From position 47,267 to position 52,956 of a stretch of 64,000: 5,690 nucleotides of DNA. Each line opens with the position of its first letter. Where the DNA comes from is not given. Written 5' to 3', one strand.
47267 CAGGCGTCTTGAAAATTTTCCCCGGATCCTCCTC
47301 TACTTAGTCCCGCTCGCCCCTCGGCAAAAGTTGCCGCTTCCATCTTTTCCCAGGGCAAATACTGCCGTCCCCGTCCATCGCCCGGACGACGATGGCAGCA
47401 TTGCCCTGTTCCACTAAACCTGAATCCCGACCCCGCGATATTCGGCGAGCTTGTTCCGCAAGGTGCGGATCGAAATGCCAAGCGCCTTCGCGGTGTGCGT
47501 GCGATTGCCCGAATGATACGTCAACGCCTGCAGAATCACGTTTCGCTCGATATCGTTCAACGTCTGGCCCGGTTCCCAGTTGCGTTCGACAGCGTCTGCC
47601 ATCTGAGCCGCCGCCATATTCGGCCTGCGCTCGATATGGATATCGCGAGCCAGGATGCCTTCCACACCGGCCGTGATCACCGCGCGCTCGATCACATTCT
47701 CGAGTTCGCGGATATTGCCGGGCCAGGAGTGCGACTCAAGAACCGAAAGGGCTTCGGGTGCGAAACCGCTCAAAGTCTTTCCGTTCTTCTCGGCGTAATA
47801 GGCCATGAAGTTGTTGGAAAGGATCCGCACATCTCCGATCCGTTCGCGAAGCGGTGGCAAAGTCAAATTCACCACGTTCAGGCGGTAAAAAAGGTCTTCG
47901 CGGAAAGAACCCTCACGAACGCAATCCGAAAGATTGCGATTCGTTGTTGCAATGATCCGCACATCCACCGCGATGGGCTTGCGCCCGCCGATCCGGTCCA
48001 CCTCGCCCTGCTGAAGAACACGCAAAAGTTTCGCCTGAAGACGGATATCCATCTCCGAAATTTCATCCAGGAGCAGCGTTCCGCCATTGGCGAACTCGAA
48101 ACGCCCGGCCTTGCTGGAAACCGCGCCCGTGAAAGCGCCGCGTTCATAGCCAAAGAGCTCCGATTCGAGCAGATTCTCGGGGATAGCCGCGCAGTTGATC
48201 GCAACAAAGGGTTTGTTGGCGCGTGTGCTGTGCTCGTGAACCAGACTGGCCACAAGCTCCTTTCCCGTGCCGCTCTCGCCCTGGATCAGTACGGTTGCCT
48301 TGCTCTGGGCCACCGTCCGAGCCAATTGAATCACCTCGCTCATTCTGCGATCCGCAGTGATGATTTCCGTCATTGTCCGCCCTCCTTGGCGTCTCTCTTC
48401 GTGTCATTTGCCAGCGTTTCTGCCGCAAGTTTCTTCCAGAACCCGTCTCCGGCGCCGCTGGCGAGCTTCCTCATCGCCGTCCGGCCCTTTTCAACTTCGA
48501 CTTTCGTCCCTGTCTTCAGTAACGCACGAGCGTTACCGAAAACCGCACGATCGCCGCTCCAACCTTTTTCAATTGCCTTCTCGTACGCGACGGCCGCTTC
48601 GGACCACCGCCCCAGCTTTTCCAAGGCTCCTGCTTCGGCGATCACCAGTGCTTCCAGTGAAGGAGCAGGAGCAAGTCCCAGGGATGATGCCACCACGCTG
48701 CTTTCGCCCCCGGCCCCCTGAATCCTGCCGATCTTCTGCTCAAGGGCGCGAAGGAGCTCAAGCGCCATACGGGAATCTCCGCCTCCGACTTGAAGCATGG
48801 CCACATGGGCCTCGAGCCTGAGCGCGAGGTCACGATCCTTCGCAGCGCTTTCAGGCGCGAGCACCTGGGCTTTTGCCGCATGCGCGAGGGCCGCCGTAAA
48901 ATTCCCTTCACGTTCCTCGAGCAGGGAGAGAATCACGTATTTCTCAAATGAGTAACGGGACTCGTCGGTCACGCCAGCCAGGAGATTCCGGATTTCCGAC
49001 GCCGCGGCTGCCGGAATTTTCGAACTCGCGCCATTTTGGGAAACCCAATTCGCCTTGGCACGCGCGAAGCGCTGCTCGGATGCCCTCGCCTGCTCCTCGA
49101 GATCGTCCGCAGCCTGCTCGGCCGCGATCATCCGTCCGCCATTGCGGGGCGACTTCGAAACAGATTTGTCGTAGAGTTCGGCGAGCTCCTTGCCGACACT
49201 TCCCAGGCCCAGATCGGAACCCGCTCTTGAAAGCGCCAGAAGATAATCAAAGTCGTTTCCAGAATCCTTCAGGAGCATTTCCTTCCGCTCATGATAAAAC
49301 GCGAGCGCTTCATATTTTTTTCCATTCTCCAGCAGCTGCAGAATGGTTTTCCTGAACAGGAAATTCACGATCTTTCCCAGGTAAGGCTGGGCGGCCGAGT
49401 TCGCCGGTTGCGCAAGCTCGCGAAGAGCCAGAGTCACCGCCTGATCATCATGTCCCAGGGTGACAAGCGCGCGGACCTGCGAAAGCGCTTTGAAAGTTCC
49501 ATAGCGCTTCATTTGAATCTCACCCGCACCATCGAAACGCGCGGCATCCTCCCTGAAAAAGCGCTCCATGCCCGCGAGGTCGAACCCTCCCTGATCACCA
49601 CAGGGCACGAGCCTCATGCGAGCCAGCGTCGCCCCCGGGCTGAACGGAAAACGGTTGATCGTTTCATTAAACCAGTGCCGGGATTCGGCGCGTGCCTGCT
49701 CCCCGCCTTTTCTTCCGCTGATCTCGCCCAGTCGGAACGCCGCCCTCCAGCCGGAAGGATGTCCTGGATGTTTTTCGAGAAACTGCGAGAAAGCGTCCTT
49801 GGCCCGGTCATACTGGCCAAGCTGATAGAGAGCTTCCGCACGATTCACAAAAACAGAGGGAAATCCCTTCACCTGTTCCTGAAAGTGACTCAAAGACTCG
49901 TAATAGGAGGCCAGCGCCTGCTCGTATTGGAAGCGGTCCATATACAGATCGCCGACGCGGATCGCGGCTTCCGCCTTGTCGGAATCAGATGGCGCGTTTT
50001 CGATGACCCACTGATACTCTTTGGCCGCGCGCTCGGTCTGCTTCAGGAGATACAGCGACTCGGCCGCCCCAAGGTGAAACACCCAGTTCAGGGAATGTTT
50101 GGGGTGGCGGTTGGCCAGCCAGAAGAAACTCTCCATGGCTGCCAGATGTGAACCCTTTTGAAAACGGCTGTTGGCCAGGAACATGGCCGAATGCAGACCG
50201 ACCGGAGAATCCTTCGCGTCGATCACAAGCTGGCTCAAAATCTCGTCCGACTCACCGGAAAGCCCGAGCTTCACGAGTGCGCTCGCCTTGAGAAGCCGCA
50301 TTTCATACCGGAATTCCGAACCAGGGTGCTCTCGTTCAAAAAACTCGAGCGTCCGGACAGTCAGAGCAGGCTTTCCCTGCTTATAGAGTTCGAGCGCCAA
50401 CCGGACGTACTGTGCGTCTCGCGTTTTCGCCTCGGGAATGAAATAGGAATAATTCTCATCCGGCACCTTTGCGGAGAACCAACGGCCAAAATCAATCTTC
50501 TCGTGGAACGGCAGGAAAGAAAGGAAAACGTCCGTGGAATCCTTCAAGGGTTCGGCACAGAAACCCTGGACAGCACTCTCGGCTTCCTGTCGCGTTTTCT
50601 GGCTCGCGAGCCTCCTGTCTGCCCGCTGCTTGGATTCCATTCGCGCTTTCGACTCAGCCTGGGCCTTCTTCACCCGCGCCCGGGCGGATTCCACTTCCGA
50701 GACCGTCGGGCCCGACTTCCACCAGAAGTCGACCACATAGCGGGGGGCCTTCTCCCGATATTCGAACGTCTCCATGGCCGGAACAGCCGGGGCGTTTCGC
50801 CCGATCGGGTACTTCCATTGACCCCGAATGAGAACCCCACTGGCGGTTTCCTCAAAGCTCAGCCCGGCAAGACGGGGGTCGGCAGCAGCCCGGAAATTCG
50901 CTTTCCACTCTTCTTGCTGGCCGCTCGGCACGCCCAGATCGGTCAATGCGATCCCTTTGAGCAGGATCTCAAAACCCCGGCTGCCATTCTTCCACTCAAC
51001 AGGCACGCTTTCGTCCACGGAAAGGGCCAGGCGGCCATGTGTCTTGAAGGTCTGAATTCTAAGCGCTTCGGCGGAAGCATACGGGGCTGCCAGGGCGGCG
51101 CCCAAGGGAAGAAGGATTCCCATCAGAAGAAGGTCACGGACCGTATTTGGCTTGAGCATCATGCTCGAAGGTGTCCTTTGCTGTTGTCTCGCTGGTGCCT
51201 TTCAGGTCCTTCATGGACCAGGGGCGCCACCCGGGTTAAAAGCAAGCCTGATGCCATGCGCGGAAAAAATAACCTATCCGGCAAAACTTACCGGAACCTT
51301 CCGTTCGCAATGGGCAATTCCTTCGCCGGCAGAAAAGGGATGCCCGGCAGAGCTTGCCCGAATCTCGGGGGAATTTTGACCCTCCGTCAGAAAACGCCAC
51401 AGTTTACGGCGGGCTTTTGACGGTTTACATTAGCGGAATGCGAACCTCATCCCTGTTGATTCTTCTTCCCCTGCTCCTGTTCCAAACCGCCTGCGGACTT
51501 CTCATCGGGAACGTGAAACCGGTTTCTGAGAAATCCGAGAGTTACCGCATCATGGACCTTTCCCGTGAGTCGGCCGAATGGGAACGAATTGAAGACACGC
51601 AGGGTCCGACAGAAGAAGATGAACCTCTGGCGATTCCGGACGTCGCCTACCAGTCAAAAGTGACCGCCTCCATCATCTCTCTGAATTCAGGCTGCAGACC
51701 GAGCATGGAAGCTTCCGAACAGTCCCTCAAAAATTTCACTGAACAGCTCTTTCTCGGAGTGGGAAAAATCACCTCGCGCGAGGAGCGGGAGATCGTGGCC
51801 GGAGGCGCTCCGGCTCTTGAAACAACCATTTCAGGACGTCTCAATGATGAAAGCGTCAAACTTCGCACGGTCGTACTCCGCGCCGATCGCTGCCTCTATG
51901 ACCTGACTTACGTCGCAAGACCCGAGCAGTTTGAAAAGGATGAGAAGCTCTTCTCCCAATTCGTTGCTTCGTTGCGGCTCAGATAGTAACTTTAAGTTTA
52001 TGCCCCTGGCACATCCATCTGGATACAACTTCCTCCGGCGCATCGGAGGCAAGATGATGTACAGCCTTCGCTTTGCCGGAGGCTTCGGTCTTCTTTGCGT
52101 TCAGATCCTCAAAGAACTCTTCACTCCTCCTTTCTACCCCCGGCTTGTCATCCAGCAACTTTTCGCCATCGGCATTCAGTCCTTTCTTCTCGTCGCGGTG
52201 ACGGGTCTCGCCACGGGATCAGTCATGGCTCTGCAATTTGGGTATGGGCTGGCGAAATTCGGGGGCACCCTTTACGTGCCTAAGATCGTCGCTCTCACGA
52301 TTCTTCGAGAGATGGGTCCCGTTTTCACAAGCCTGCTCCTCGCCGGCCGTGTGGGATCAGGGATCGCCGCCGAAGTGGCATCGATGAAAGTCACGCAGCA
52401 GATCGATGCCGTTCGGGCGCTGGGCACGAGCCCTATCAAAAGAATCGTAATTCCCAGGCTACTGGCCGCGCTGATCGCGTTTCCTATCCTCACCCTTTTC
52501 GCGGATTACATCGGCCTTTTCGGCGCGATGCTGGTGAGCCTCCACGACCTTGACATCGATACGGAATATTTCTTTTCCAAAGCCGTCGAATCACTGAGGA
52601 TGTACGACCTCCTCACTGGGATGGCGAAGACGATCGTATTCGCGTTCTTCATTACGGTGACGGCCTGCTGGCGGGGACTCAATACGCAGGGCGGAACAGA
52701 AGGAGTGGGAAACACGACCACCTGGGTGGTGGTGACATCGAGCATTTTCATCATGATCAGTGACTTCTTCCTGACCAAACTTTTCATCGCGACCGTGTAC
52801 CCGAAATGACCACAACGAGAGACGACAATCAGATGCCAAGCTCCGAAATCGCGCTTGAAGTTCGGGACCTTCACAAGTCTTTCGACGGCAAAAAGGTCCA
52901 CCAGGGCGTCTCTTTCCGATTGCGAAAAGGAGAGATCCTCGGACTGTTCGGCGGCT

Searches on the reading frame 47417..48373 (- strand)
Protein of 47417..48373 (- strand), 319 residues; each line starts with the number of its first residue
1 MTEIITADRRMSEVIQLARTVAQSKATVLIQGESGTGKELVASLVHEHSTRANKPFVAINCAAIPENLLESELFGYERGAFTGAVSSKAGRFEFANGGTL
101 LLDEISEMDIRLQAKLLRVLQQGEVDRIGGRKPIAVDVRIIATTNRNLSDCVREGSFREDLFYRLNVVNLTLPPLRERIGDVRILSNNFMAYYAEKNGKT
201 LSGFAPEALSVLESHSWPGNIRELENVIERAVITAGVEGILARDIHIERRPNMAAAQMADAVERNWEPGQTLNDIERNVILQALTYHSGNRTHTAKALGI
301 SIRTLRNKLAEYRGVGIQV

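Call 70: search_protein_families(library=pfam, proteins=[window:47417-48373:-], max_evalue=0.0001)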
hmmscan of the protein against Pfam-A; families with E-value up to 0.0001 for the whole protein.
window:47417-48373:- (319 aa): 7 families
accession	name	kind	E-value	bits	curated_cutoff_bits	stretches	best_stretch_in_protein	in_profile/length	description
PF00158.32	Sigma54_activat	-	1.4e-73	246.6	20.2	1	4-170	1-167/168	Sigma-54 interaction domain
PF14532.12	Sigma54_activ_2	-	8.4e-22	78.3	25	1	19-175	15-138/138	Sigma-54 interaction domain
PF25601.1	AAA_lid_14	-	6.8e-21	74.3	27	1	176-250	1-75/87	AAA+ ATPase lid domain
PF02954.25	HTH_8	-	1.9e-14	53.5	22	1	272-312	2-42/42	Bacterial regulatory protein, Fis family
PF07728.20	AAA_5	-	8.2e-09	36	22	1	28-147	2-124/139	AAA domain (dynein-related subfamily)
PF07724.20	AAA_2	-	1.1e-05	26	27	1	25-153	3-132/166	AAA domain (Cdc48 subfamily)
PF18024.7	HTH_50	-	1.9e-05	24.7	27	0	272-312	8-47/50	Helix-turn-helix domain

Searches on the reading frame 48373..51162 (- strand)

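Call 70: search_protein_families(library=pfam, proteins=[window:48373-51162:-], max_evalue=0.0001)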
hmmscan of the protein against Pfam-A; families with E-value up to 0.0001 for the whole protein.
window:48373-51162:- (930 aa): 6 families
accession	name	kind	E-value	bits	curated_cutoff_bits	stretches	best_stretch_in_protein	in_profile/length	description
PF07719.23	TPR_2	-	6.4e-11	41.9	27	0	437-468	3-34/34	Tetratricopeptide repeat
PF13428.12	TPR_14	-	6.9e-10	39.1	23.5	1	440-475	6-41/44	Tetratricopeptide repeat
PF13432.12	TPR_16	-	8.3e-10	39.4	32.7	1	441-481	3-40/65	Tetratricopeptide repeat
PF00515.34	TPR_1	-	1.3e-09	37.9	27.8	0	437-466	3-32/34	Tetratricopeptide repeat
PF13174.12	TPR_6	-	2.8e-09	37.4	26.3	0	439-467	4-32/33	Tetratricopeptide repeat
PF13424.12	TPR_12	-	1.5e-05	25.5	30.1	0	397-461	3-71/77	Tetratricopeptide repeat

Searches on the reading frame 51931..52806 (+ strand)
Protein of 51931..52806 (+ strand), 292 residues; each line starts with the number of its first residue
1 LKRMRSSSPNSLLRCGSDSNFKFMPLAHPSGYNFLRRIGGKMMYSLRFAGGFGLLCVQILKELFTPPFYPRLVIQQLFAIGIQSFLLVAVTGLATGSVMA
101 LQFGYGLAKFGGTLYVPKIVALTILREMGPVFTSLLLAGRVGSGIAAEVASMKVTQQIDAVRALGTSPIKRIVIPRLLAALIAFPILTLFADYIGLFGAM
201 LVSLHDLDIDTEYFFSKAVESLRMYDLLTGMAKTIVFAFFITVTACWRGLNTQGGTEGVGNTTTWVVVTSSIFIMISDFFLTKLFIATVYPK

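Call 70: search_protein_families(library=pfam, proteins=[window:51931-52806:+], max_evalue=0.0001)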
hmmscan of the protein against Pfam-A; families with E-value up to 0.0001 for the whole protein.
window:51931-52806:+ (292 aa): 1 family
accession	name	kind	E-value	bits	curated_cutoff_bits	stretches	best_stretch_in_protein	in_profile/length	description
PF02405.21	MlaE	-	2e-68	230.6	22.5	1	74-283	2-211/212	Permease MlaE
